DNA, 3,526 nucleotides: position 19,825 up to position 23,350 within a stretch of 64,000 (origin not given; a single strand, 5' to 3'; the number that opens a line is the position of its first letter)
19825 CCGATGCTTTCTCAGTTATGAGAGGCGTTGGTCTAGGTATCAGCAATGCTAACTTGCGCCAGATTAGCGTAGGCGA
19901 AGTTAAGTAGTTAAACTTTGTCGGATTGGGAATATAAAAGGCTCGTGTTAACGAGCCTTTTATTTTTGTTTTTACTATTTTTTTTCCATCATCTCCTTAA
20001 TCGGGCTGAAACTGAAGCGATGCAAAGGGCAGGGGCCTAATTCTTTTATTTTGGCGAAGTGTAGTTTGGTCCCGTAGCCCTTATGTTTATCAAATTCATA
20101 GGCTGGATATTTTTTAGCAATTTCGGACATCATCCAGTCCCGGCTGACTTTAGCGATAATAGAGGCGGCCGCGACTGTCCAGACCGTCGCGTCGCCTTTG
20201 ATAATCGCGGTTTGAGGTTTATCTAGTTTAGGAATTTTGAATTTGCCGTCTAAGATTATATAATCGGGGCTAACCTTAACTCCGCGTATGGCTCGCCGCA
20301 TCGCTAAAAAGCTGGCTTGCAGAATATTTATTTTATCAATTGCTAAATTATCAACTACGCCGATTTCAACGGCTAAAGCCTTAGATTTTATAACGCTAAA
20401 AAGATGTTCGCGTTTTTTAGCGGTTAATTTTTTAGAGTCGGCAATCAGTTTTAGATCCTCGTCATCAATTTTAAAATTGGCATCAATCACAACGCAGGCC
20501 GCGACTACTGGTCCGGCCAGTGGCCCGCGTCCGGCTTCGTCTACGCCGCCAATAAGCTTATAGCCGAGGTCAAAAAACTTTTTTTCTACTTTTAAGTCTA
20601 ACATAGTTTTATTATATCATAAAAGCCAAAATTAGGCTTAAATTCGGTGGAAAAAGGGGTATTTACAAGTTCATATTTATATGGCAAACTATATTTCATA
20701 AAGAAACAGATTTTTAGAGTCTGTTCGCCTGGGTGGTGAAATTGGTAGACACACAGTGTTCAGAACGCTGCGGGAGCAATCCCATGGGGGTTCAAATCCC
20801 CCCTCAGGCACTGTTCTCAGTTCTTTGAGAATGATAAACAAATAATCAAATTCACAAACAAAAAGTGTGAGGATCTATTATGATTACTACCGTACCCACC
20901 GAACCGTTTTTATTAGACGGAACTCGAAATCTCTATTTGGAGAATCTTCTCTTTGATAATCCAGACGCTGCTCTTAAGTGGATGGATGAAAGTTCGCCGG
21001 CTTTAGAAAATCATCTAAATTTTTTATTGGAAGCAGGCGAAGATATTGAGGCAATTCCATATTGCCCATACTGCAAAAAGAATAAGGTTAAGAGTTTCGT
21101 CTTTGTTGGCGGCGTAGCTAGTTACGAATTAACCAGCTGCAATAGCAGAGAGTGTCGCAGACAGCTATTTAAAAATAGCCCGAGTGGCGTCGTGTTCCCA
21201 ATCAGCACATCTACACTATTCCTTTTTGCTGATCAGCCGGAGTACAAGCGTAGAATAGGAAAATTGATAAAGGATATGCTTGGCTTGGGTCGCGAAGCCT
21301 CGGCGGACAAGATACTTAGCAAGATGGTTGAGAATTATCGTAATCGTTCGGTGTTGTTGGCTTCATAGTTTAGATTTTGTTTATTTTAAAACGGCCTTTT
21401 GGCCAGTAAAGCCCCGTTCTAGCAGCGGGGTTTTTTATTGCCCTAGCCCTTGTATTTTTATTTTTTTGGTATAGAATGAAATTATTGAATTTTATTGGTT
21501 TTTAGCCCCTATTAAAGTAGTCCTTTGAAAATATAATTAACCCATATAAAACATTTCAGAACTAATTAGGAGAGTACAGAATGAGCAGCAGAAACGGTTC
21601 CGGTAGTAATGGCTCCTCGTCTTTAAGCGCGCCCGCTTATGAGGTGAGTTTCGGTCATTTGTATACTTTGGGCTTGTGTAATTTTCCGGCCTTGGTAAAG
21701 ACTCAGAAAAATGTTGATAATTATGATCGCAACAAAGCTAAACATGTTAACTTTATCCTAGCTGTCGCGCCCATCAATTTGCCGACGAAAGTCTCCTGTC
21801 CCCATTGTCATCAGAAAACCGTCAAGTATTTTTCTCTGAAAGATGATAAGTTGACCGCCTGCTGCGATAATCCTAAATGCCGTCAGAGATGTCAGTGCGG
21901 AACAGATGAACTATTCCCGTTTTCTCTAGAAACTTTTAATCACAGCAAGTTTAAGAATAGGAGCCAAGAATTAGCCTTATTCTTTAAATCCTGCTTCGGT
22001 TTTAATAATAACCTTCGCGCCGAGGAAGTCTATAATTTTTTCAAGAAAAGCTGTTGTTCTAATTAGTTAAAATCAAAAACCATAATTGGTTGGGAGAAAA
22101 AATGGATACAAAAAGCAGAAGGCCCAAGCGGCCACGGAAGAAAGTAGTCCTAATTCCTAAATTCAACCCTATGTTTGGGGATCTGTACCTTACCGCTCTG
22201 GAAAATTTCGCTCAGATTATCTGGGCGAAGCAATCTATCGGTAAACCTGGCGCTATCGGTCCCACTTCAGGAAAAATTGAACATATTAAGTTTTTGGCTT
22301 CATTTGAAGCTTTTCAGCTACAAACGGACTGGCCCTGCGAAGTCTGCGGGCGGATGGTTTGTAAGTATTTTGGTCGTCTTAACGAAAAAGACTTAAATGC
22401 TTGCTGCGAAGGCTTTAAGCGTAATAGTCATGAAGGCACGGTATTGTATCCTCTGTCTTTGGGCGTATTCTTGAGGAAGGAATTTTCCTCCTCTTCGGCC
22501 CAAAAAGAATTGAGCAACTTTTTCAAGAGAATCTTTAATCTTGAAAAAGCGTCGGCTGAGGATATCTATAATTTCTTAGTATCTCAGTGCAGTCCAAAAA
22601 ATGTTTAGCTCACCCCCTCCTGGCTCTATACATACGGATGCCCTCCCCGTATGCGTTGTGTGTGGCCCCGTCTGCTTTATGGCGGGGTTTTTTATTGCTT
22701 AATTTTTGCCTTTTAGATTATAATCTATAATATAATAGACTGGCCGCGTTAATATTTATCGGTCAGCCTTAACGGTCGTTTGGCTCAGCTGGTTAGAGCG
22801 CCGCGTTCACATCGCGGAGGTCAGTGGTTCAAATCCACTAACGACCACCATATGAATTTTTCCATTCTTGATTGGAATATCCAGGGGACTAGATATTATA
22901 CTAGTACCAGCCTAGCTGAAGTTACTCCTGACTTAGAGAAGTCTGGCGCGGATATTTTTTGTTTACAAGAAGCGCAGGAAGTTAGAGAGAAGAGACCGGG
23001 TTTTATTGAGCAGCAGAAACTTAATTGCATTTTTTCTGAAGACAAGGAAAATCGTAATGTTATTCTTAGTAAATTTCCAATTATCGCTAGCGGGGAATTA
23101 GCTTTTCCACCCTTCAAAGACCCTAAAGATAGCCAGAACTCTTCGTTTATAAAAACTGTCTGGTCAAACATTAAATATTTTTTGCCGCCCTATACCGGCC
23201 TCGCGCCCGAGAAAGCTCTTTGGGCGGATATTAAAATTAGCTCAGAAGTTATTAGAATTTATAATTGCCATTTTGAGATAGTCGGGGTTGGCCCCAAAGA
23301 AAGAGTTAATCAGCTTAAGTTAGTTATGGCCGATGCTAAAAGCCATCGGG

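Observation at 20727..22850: Three tandem paralogous zinc-ribbon ORFs with duplicated terminators, bracketed by tRNA-Leu and tRNA-Val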

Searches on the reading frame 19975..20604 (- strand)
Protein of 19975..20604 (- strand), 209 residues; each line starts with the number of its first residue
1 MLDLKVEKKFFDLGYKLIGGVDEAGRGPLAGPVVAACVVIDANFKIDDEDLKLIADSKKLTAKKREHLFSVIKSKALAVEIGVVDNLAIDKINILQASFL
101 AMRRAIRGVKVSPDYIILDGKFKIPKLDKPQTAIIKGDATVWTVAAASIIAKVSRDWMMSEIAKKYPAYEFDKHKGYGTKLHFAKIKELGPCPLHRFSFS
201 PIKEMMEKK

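Call 8: search_protein_families(library=pfam, proteins=[window:19975-20604:-], max_evalue=1)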
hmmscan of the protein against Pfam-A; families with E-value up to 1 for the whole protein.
window:19975-20604:- (209 aa): 1 family
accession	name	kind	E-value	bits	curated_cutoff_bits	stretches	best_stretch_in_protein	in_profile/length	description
PF01351.25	RNase_HII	-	1.4e-43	149.6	25.8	1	20-200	2-197/199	Ribonuclease HII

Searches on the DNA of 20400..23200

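Call 10: search_rna_families(source=window, start=20400, end=23200, threshold=evalue, max_evalue=1)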
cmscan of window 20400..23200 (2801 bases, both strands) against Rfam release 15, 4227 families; matches with E-value up to 1: 7.
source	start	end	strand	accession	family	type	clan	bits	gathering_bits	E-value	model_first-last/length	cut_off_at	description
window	22774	22847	+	RF00005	tRNA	Gene; tRNA;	CL00001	70.3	29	1.1e-14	1-71/71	no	tRNA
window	20727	20810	+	RF00005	tRNA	Gene; tRNA;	CL00001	51.1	29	2.2e-09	1-71/71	no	tRNA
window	22774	22848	-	RF04354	Plastid-ycf2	Cis-reg;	-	32.5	65.7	0.00031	1-75/75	no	Plastid-ycf2 5UTR RNA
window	20558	20631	-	RF00267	snoR64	Gene; snRNA; snoRNA; CD-box;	-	24.7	45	0.15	1-94/94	no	Small nucleolar RNA R64/Z200 family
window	21339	21439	+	RF01772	rnk_pseudo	Cis-reg; leader;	-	24.7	55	0.29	1-108/108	no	Pseudomonas rnk leader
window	21382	21467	+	RF01770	rimP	Cis-reg; leader;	-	24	47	0.64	1-102/102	no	Gammaprotebacteria rimP leader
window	22630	22695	+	RF02837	anti-hemB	Gene; sRNA;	-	18.2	49.5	0.48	1-81/81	no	Burkholderia RNA 7 (anti-hemB)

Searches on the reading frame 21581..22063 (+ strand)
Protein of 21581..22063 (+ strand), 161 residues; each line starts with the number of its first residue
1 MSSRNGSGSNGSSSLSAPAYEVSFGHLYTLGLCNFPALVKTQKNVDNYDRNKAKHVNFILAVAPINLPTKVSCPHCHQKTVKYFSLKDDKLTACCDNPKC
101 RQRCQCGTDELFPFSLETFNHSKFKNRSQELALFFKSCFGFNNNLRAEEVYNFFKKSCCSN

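Call 8: search_protein_families(library=pfam, proteins=[window:21581-22063:+], max_evalue=1)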
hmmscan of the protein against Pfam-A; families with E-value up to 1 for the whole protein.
window:21581-22063:+ (161 aa): 1 family
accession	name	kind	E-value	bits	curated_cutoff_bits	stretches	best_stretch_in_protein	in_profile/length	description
PF12322.14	T4_baseplate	-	0.0015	18.7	24.5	1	45-88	171-216/219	T4 bacteriophage base plate protein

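Call 9: search_protein_families(library=phrogs, proteins=[window:21581-22063:+], max_evalue=1)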
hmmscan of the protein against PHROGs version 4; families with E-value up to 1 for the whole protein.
window:21581-22063:+ (161 aa): 1 family
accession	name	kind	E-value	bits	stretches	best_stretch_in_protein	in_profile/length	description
phrog_31134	-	unknown function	0.089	13.8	1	56-96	5-45/55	-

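Call 15: find_homologous_proteins(query=window:21581-22063:+)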
Query window:21581-22063:+ (161 aa): 1 proteins with E <= 0.001 among 3 candidates.
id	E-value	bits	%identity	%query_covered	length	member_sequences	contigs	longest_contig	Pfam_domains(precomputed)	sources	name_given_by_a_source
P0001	7.0e-98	343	100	93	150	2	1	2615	-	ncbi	ncbi:MAG: hypothetical protein Athens071426_680, partial [Parcubacteria group bacterium Athens0714_2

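Call 20: search_protein_families(library=padloc, proteins=[window:21581-22063:+], max_evalue=1)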
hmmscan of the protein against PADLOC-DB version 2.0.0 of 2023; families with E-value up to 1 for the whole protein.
window:21581-22063:+ (161 aa): 0 families

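Call 21: search_protein_families(library=ncbifam, proteins=[window:21581-22063:+], max_evalue=1)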
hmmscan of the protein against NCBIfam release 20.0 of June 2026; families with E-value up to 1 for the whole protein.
window:21581-22063:+ (161 aa): 0 families

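Call 31: search_protein_families(library=pfam, alignment_id=A3, max_evalue=0.01)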
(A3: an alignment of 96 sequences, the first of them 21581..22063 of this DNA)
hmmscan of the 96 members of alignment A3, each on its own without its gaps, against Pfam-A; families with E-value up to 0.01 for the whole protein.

A. member 1, window:21581-22063:+ (161 aa): 1 family
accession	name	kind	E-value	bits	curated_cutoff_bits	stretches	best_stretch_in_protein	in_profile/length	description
PF12322.14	T4_baseplate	-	0.0015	18.7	24.5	1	45-88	171-216/219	T4 bacteriophage base plate protein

B. families by the number of members that match (of 96 scanned): 6 families
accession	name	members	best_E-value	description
PF21957.2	Zn_ribbon_16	1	2.3e-05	Zinc beta-ribbon finger, putative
PF05129.18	Zn_ribbon_Elf1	1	0.00033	Transcription elongation factor Elf1 like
PF12322.14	T4_baseplate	1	0.0015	T4 bacteriophage base plate protein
PF20632.2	CoV_NSP13_ZBD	1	0.0042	Coronavirus Non-structural protein 13, zinc-binding domain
PF05876.18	GpA_ATPase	1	0.0067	Phage terminase large subunit gpA, ATPase domain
PF01348.27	Intron_maturas2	1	0.0084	Type II intron maturase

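Call 32: search_solved_structures(query=A3, max_evalue=10)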
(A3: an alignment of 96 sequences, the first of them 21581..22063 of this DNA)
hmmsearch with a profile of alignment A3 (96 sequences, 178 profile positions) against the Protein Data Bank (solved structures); distinct sequences matched with E-value up to 10: 7.
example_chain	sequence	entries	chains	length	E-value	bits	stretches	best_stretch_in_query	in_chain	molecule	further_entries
8eug_K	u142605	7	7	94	0.61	13.2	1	68-113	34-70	60S ribosomal protein L43-A | Large ribosomal subunit protein eL43A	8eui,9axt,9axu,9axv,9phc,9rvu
5bjw_A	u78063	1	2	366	0.8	12.8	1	67-123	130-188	WlaL protein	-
7pwg_p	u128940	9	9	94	0.93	12.6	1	58-82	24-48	Ribosomal protein L37a | 60S ribosomal protein eL43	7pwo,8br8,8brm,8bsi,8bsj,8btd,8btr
9ghc_V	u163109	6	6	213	6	10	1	54-112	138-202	Far1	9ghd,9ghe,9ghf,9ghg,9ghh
4e4b_A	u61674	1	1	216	6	10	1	54-112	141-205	Far1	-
4adn_A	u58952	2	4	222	6.3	9.9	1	54-112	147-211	FAR1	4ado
2mzw_B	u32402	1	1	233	6.6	9.8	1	54-112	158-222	Far1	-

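Call 33: find_homologous_proteins(query=A3, max_evalue=0.001)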
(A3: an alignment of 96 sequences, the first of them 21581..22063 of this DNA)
Query A3 (96 sequences) (161 aa, profile of the alignment): 12 proteins with E <= 0.001 among 3331 candidates.
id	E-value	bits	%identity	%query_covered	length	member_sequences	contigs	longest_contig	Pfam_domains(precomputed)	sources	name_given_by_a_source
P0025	7.8e-40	155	26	63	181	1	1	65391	-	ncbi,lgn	-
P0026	6.9e-39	152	23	68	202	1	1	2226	-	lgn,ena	-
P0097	2.3e-38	150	28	63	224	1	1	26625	-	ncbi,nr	ncbi:hypothetical protein JXK06_01045 [Patescibacteria group bacterium]|nr:hypothetical protein [Pat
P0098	4.8e-38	149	25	65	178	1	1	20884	-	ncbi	-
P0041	1.7e-37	147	23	63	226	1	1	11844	-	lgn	-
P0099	7.0e-37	145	26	63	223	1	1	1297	-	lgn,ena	-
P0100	1.2e-35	141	22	54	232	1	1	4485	-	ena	-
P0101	1.4e-35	141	23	61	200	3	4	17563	-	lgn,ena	-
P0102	3.1e-35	140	23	68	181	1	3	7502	-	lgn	-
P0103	5.4e-35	139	27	65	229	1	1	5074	-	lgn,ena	-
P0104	2.7e-33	133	21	65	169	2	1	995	-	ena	-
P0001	3.2e-24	104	100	93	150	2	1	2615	-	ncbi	ncbi:MAG: hypothetical protein Athens071426_680, partial [Parcubacteria group bacterium Athens0714_2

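Call 42: predict_structure(alignment_id=A3)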
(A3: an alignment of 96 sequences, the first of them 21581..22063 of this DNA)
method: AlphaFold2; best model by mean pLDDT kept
length: 161 residues; sequences in the alignment: 96
mean_pLDDT: 91.6   pTM: 0.83
mean pLDDT of the five models: 91.6, 91.5, 91.5, 91.2, 90.9
residues with pLDDT >= 90: 135; 70-90: 14; 50-70: 7; < 50: 5
segments of 3 or more residues with pLDDT < 50: 1-3
pLDDT, mean of each block of 10 residues (from residue 1): 51 85 97 95 87 96 95 98 96 98 91 97 96 97 96 95 70
secondary structure, 60 per line:
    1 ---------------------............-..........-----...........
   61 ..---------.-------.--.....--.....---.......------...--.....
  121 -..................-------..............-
elements in order: H22-33 H35-44 H50-62 E83-87 E90-94 H98-104 E111-113 H116-120 H122-139 H147-160

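Call 59: fold_search(model_id=the predicted structure, library=pdb)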
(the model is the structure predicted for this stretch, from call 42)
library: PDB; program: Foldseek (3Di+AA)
matches with E <= 10: 57; with E <= 0.001: 0
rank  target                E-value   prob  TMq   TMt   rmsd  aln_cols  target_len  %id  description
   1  4ask_A                5.7e-01  0.12  0.20  0.09  12.8       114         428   15  CRYSTAL STRUCTURE OF JMJD3 WITH GSK-J1 (released 2012-07-25)
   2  2xue_B                1.1e+00  0.08  0.20  0.09  12.9       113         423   14  CRYSTAL STRUCTURE OF JMJD3 (released 2011-12-28)
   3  8y17_A                1.2e+00  0.03  0.16  0.14  16.9       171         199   13  Crystal structure of a mutant Staphylococcus equorum manganese superoxide dismutase T89C and N187C (released 2025-01-29)
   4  4ez4_B                1.3e+00  0.08  0.20  0.09  12.6       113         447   14  free KDM6B structure (released 2012-08-08)
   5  4ez4_A                1.4e+00  0.08  0.20  0.09  12.6       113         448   13  free KDM6B structure (released 2012-08-08)
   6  9a54_A                1.5e+00  0.04  0.18  0.06  15.0       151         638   11  Integrative model of GYRB-GYRA by crosslinking MS and deep learning (released 2024-09-18)
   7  6ip0                  1.7e+00  0.06  0.23  0.11  13.4       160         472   12  Crystal structure of Arabidopsis thaliana JMJ13 catalytic domain in complex with AKG (released 2019-04-10)
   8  7r1o_BBB              1.9e+00  0.16  0.18  0.41   4.1        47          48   19  p62-ZZ domain of the human sequestosome in complex with dusquetide (released 2022-05-18)
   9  5yph_A                1.9e+00  0.14  0.18  0.39   4.7        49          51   18  p62/SQSTM1 ZZ domain with Ile-peptide (released 2018-08-29)
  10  4eyu_A                2.1e+00  0.07  0.20  0.08  12.7       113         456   14  The free structure of the mouse C-terminal domain of KDM6B (released 2012-08-08)
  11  5u7g_A                2.2e+00  0.09  0.21  0.08   8.9        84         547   11  Crystal Structure of the Catalytic Core of CBP (released 2017-06-21)
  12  7r1o_CCC              2.3e+00  0.15  0.19  0.42   4.2        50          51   18  p62-ZZ domain of the human sequestosome in complex with dusquetide (released 2022-05-18)
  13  4eyu_B                2.5e+00  0.06  0.20  0.09  12.6       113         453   13  The free structure of the mouse C-terminal domain of KDM6B (released 2012-08-08)
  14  5yp8_A                2.6e+00  0.13  0.19  0.39   4.4        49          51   18  p62/SQSTM1 ZZ domain with Arg-peptide (released 2018-08-29)
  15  5ypa_A                2.6e+00  0.12  0.18  0.39   4.4        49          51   18  p62/SQSTM1 ZZ domain with Lys-peptide (released 2018-08-29)
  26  8xhy                  5.3e+00  0.02  0.11  0.07   7.4        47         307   15  The complex structure of mutant T307A of SsBcmE and its natural substrate cIL (released 2025-05-28)
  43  9p4v_A                7.9e+00  0.01  0.10  0.02  14.3       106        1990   12  Atomic model of wild type S. cerevisiae Fatty Acid Synthase (FAS) in complex with Palmitoyl-CoA (in vitro binding) (released 2025-08-27)
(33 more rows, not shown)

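Call 60: fold_search(model_id=the predicted structure, library=viral)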
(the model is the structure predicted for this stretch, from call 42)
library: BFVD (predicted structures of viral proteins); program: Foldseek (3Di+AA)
matches with E <= 10: 133; with E <= 0.001: 0
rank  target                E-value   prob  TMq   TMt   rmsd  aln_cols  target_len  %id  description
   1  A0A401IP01            8.4e-01  0.06  0.19  0.08  14.8       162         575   11  Wsv440-like protein [Hemigrapsus takanoi nimavirus]
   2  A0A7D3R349            9.5e-01  0.08  0.20  0.15  12.3       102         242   13  Zinc finger ZZ-type protein [Fadolivirus 2]
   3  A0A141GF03            1.2e+00  0.04  0.18  0.14  19.3       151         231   11  (no name in the UniProt tables at hand)
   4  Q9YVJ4                1.4e+00  0.09  0.19  0.20   7.5        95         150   18  ORF MSV248 putative inhibitor of apoptosis protein (IAP), similar to Orgyia pseudotsugata NPV GB:U75930 [Melanoplus sanguinipes entomopoxvi…
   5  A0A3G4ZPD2            1.4e+00  0.08  0.15  0.08  11.9        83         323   13  RING-type domain-containing protein [Terrestrivirus sp.]
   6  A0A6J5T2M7            1.6e+00  0.06  0.15  0.21  10.3        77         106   18  Uncharacterized protein [uncultured Caudovirales phage]
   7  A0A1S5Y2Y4            1.6e+00  0.06  0.17  0.23   9.2        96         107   12  Uncharacterized protein [uncultured archaeal virus]
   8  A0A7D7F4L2            1.7e+00  0.03  0.16  0.18  18.4       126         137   13  (no name in the UniProt tables at hand)
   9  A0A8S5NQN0            1.8e+00  0.02  0.13  0.16  14.9       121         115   16  DNA-directed RNA polymerase [Myoviridae sp. ctj3P51]
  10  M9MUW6                1.9e+00  0.08  0.22  0.10  18.4       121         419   15  (no name in the UniProt tables at hand)
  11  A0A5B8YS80            2.0e+00  0.10  0.20  0.14   8.8        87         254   16  IAP-3 [Chrysodeixis includens nucleopolyhedrovirus]
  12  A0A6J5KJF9            2.2e+00  0.15  0.23  0.45   8.5        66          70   12  DUF7455 domain-containing protein [uncultured Caudovirales phage]
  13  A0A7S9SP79            2.3e+00  0.03  0.17  0.20  13.7       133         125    8  (no name in the UniProt tables at hand)
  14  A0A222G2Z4            2.4e+00  0.05  0.18  0.19  11.5        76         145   18  Uncharacterized protein [Marinomonas phage CB5A]
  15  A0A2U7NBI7            2.4e+00  0.03  0.18  0.21  12.8       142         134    8  Uncharacterized protein [Pseudomonas phage PspYZU01]
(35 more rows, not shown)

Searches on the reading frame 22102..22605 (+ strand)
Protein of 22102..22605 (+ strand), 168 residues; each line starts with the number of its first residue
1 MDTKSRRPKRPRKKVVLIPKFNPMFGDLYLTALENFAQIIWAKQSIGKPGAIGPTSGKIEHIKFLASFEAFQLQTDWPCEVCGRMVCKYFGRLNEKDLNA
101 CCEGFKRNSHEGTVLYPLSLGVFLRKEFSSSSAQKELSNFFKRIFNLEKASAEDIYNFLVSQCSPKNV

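Call 8: search_protein_families(library=pfam, proteins=[window:22102-22605:+], max_evalue=1)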
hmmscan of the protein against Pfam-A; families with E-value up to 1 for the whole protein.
window:22102-22605:+ (168 aa): 1 family
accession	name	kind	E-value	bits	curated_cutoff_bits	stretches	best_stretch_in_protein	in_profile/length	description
PF22822.1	MrpR_N_CB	-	0.11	13.6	27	1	123-160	10-45/79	MrpR, N-terminal core-binding domain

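Call 9: search_protein_families(library=phrogs, proteins=[window:22102-22605:+], max_evalue=1)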
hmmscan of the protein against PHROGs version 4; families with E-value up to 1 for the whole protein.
window:22102-22605:+ (168 aa): 1 family
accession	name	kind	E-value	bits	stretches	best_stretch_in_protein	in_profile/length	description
phrog_28419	-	unknown function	0.37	11.8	0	13-39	18-44/64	-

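Call 20: search_protein_families(library=padloc, proteins=[window:22102-22605:+], max_evalue=1)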
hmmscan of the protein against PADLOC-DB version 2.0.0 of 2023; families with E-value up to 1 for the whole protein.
window:22102-22605:+ (168 aa): 0 families

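Call 21: search_protein_families(library=ncbifam, proteins=[window:22102-22605:+], max_evalue=1)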
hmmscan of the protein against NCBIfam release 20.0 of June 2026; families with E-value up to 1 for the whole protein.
window:22102-22605:+ (168 aa): 0 families

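Call 24: find_homologous_proteins(query=window:22102-22605:+, max_evalue=10)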
Query window:22102-22605:+ (168 aa): 1 proteins with E <= 10 among 56 candidates.
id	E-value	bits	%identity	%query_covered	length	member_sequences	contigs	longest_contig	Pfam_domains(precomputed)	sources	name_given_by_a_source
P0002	4.9e-110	383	100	100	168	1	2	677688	-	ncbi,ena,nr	ncbi:MAG: hypothetical protein Athens071426_679 [Parcubacteria group bacterium Athens0714_26]|nr:MAG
